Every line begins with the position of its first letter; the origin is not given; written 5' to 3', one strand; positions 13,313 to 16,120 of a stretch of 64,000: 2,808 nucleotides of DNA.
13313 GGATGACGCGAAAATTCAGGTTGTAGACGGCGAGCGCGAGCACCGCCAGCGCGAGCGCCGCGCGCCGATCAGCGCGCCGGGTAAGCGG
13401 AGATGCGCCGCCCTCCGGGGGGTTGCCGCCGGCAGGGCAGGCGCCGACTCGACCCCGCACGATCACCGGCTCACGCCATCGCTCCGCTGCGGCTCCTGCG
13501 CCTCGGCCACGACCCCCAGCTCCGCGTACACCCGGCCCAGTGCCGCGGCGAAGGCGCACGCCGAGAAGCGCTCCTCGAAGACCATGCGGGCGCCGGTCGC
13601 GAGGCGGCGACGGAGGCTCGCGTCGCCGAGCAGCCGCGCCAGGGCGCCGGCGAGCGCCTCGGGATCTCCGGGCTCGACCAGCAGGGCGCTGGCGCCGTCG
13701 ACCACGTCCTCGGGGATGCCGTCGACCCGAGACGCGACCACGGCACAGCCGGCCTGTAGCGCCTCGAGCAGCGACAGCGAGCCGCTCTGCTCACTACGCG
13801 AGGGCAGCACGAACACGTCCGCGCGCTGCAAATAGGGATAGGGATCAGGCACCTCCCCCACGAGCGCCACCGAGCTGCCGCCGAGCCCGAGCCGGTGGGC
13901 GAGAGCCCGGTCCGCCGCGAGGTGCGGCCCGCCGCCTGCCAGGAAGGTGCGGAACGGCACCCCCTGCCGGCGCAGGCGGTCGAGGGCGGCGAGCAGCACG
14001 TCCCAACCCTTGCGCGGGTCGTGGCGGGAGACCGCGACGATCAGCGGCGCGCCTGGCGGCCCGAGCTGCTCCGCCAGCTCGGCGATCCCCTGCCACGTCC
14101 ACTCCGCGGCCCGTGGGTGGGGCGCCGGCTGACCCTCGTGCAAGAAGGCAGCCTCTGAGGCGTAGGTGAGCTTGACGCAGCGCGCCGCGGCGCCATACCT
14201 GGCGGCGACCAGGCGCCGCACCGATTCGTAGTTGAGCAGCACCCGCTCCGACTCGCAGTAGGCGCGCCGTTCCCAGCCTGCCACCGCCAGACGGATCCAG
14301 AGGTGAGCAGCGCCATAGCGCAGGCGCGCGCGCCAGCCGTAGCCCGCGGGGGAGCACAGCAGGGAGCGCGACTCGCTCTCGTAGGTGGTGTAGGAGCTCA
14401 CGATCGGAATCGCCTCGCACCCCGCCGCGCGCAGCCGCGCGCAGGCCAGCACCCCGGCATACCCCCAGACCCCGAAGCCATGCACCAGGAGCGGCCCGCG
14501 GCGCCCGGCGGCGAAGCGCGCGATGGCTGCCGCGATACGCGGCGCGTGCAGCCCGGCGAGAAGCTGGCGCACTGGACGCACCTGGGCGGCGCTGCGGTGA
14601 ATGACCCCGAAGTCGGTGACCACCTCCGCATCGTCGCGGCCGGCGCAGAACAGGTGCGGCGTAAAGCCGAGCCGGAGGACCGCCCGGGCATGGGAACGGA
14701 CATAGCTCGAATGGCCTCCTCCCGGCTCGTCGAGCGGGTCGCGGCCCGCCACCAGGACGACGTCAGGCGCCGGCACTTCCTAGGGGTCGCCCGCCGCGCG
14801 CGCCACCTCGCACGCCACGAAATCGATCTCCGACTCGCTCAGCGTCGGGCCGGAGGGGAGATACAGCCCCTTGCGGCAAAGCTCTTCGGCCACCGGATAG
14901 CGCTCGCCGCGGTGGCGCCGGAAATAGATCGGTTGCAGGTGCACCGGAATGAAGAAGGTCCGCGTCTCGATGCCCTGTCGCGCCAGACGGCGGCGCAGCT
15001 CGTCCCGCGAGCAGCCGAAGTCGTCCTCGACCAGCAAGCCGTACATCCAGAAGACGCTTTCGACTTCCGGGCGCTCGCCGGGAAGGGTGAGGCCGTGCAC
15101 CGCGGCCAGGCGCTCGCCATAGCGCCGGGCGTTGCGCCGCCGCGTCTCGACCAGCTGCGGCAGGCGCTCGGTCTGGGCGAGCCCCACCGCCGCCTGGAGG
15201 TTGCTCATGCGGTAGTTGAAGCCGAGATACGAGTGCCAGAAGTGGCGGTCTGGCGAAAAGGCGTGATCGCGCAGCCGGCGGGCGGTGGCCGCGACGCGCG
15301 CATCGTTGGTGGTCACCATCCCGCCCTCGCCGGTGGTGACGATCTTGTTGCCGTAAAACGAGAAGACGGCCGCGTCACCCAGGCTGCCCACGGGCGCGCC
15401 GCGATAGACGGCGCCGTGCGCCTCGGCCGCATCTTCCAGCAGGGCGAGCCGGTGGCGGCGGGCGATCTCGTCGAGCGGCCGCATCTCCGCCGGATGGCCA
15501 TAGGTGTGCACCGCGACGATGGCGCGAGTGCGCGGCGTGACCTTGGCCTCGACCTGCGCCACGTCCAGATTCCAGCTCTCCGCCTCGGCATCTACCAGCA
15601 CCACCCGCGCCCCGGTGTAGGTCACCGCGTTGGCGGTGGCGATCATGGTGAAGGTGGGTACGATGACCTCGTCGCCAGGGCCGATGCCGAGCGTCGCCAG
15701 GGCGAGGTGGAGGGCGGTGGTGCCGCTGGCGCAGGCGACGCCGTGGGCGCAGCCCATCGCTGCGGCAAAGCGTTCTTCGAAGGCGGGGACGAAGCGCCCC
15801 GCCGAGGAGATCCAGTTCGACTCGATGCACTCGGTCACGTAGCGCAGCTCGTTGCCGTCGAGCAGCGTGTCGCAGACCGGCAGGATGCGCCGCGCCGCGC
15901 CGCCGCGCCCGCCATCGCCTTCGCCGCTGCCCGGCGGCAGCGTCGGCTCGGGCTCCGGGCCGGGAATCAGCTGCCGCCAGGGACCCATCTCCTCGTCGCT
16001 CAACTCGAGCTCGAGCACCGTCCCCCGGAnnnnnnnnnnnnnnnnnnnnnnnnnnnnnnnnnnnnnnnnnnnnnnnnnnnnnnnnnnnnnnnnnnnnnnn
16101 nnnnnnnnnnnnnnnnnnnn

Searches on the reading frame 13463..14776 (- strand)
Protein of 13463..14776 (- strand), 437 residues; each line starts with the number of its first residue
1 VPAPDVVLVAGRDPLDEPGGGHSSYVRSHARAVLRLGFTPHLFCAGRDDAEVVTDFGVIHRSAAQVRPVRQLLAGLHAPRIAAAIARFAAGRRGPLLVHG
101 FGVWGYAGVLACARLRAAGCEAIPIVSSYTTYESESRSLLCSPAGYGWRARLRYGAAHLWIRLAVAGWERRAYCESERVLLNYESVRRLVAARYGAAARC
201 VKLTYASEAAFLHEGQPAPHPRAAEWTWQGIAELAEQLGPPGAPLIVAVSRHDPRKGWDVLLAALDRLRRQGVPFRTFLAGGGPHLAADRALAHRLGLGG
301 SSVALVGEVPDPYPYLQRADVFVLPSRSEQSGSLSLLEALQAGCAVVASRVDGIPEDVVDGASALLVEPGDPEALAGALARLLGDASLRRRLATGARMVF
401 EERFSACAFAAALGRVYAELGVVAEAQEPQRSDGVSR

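Call 67: search_protein_families(library=pfam, proteins=[window:13463-14776:-], max_evalue=0.0001)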
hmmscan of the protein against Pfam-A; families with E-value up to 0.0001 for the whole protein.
window:13463-14776:- (437 aa): 3 families
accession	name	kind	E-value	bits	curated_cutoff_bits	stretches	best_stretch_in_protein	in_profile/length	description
PF13692.12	Glyco_trans_1_4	-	5.5e-31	108.2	27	1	244-385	2-142/142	Glycosyl transferases group 1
PF00534.26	Glycos_transf_1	-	4.8e-29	101.5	26.4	1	240-397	12-170/172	Glycosyl transferases group 1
PF13439.12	Glyco_transf_4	-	2.5e-06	28.1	28.5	1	20-199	2-157/170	Glycosyltransferase Family 4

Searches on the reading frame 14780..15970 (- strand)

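Call 68: search_protein_families(library=pfam, proteins=[window:14780-15970:-], max_evalue=0.0001)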
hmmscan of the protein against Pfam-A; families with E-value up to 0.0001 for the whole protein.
window:14780-15970:- (396 aa): 3 families
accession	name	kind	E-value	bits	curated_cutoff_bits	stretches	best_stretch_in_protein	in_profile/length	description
PF01041.23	DegT_DnrJ_EryC1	-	5e-120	401.4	19.8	1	38-387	4-357/360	DegT/DnrJ/EryC1/StrS aminotransferase family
PF01212.27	Beta_elim_lyase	-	3.1e-11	43.6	27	1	62-295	35-272/288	Beta-eliminating lyase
PF00155.27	Aminotran_1_2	-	7.6e-08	32.4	19.7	1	61-152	44-151/361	Aminotransferase class I and II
